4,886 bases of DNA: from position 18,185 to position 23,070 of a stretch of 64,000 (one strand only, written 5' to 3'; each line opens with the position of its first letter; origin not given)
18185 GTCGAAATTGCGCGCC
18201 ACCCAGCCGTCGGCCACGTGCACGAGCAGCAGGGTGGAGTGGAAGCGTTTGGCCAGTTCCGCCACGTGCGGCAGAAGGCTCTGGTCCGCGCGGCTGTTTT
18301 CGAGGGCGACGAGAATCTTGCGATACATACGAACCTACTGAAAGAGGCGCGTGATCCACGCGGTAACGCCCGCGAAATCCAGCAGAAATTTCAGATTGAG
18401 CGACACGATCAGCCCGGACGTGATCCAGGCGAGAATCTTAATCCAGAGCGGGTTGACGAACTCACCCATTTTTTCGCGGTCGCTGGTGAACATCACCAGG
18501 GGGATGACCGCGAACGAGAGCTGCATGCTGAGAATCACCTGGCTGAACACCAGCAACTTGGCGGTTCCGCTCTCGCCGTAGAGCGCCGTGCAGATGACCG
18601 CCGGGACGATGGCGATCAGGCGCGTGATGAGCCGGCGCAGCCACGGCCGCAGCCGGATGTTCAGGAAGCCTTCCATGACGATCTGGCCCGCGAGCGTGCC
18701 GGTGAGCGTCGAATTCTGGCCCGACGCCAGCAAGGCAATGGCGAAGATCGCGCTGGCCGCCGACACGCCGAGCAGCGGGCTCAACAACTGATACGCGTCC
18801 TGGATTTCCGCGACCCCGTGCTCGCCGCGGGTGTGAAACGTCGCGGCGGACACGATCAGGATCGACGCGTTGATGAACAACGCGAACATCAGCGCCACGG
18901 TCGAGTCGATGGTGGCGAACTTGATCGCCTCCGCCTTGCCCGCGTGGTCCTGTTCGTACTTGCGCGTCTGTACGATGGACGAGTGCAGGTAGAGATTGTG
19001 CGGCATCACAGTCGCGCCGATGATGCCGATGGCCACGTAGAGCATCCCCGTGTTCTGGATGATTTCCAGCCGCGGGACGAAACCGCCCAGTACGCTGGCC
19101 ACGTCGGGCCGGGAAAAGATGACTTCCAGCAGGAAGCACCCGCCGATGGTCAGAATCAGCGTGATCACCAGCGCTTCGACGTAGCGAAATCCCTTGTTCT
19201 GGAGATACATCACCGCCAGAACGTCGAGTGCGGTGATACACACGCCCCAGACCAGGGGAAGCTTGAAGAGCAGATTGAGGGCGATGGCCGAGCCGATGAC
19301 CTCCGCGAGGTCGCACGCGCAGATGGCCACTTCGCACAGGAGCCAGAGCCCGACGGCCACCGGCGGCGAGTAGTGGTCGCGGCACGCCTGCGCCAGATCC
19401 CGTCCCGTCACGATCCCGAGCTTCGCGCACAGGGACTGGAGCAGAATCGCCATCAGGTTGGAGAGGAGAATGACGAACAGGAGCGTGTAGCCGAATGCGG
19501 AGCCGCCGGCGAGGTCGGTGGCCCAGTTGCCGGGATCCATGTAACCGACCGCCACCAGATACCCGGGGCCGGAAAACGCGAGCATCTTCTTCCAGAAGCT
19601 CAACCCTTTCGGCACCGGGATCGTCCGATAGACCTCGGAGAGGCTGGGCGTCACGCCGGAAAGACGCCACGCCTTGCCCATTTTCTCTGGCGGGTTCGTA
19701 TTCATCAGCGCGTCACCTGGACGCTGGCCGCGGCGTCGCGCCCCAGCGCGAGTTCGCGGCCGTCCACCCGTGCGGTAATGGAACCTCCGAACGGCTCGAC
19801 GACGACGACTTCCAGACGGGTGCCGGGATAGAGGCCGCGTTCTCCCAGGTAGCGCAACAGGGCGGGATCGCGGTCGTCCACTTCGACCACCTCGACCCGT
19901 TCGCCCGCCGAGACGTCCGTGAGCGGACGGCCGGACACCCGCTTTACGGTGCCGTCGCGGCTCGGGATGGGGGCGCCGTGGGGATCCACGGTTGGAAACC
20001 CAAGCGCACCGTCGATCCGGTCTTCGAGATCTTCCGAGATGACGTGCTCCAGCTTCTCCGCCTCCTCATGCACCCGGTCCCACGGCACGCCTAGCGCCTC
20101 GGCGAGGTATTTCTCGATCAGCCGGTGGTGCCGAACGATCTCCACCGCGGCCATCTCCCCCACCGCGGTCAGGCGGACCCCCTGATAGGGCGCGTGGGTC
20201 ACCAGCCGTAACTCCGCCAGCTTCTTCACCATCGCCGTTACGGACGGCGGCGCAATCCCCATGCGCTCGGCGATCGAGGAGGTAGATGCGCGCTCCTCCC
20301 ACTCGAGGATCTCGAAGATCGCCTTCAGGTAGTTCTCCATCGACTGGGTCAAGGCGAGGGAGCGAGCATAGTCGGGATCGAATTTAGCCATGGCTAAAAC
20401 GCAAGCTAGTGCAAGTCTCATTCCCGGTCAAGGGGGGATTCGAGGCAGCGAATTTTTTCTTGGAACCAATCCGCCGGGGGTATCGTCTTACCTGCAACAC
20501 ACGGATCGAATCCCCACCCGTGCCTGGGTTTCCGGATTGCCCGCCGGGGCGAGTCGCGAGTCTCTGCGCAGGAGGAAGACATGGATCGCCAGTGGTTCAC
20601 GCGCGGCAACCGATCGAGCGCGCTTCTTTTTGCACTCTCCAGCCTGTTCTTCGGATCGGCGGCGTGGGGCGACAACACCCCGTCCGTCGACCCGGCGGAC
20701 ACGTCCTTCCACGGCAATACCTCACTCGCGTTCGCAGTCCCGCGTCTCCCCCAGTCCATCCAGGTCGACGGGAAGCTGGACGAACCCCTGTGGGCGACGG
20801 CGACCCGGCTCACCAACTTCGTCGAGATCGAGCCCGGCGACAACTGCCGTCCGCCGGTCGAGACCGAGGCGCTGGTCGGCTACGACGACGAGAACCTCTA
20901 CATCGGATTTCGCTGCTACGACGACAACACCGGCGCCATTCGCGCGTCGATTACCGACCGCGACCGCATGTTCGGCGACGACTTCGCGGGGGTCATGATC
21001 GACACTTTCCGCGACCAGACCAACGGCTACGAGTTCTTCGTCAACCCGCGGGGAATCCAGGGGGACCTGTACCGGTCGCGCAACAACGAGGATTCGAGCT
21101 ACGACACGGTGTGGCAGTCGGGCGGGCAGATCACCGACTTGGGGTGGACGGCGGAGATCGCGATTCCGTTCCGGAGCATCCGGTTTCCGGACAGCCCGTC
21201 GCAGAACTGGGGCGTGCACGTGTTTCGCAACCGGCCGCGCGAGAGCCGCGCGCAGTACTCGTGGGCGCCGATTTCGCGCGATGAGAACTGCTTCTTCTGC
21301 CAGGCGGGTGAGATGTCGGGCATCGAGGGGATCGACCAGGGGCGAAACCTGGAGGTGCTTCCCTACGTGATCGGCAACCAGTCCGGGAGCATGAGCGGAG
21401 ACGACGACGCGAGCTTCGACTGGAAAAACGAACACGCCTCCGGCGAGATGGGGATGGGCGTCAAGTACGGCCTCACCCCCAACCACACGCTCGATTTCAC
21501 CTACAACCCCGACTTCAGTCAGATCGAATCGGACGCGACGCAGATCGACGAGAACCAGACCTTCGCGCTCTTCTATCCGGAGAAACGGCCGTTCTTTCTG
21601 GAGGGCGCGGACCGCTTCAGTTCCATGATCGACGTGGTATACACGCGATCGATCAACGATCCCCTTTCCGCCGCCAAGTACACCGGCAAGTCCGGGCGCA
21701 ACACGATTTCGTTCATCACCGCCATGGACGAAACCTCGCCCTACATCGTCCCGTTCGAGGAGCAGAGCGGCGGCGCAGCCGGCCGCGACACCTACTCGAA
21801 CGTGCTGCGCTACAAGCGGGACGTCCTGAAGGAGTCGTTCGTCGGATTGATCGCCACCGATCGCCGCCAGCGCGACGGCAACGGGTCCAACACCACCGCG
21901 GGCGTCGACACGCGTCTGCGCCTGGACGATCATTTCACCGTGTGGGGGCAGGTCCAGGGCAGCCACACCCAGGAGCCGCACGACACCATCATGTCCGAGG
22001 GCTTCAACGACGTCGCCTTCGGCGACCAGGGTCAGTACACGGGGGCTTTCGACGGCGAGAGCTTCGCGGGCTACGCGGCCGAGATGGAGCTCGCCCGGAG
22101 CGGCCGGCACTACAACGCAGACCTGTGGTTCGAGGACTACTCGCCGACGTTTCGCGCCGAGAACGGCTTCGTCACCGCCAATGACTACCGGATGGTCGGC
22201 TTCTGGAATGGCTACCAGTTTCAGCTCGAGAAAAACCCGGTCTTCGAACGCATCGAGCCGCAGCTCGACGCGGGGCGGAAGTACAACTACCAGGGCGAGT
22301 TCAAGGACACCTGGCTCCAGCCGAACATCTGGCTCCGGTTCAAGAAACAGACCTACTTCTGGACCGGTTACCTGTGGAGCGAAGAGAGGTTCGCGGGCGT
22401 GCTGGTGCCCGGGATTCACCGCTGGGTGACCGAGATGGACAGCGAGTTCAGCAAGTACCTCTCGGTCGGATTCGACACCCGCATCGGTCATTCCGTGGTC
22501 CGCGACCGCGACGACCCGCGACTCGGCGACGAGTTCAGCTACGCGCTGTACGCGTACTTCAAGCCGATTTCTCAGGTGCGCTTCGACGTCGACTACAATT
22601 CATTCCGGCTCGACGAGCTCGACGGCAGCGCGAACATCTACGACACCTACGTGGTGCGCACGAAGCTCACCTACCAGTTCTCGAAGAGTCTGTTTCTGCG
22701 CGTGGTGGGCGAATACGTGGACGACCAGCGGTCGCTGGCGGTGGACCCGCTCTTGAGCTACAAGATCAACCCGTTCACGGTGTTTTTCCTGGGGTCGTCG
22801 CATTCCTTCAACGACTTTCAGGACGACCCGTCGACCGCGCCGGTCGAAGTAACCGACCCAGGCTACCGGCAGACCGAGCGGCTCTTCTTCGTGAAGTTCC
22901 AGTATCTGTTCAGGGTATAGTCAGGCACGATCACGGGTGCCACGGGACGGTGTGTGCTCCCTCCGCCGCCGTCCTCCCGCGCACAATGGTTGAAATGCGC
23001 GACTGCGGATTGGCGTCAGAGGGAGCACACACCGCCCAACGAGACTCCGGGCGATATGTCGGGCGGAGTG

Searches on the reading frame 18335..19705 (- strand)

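Call 6: search_protein_families(library=ncbifam, proteins=[window:18335-19705:-])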
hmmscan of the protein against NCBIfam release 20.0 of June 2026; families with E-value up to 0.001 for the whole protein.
window:18335-19705:- (456 aa): 3 families
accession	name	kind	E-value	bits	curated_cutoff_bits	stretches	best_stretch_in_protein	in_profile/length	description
NF001923.0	PRK00701.1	subfamily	7.7e-195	647.7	430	1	19-445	11-436/439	Mn(2+) uptake NRAMP transporter MntH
TIGR01197.1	nramp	subfamily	9e-124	413.7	272.5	1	39-413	1-390/390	metal ion transporter, metal ion (Mn2+/Fe2+) transporter (Nramp) family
NF037982.1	Nramp_1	equivalog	7.6e-59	199.9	50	1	46-410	1-402/404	Nramp family divalent metal transporter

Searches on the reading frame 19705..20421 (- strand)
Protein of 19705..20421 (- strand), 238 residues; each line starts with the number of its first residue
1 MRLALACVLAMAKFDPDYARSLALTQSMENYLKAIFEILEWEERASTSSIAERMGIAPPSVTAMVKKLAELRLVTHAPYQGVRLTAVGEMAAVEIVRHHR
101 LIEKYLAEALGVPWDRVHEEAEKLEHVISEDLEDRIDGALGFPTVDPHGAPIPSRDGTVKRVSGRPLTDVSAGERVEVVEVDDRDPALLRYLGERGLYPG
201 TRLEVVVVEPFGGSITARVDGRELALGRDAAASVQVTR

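Call 6: search_protein_families(library=ncbifam, proteins=[window:19705-20421:-])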
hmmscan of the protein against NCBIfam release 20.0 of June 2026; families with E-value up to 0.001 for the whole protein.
window:19705-20421:- (238 aa): 4 families
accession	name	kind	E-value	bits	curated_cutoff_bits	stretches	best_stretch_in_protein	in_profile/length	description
NF047407.1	TransRegMntRTherm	equivalog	8.5e-61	205.5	350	1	23-237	5-224/227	manganese-dependent transcriptional regulator MntR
NF053665.1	TransRegDtxRActin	equivalog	1.6e-26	93.2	290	1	24-234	4-228/233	iron-dependent transcriptional repressor DtxR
NF008273.0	PRK11050.1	equivalog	2.8e-20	72.5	153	1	23-131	33-140/156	manganese-binding transcriptional regulator MntR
NF003025.0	PRK03902.1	equivalog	1.6e-19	70.3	138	1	24-138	2-115/142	transcriptional regulator MntR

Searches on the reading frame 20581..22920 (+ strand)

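Call 9: search_protein_families(library=pfam, proteins=[window:20581-22920:+])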
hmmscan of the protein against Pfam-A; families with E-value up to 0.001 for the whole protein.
window:20581-22920:+ (779 aa): 2 families
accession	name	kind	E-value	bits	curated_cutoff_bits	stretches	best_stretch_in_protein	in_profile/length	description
PF19313.5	DUF5916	-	1.4e-18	67.5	22.6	1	283-360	21-96/572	Domain of unknown function (DUF5916)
PF06452.16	CBM9_1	-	1.2e-05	25.8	23.4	1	62-217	1-149/185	Carbohydrate family 9 binding domain-like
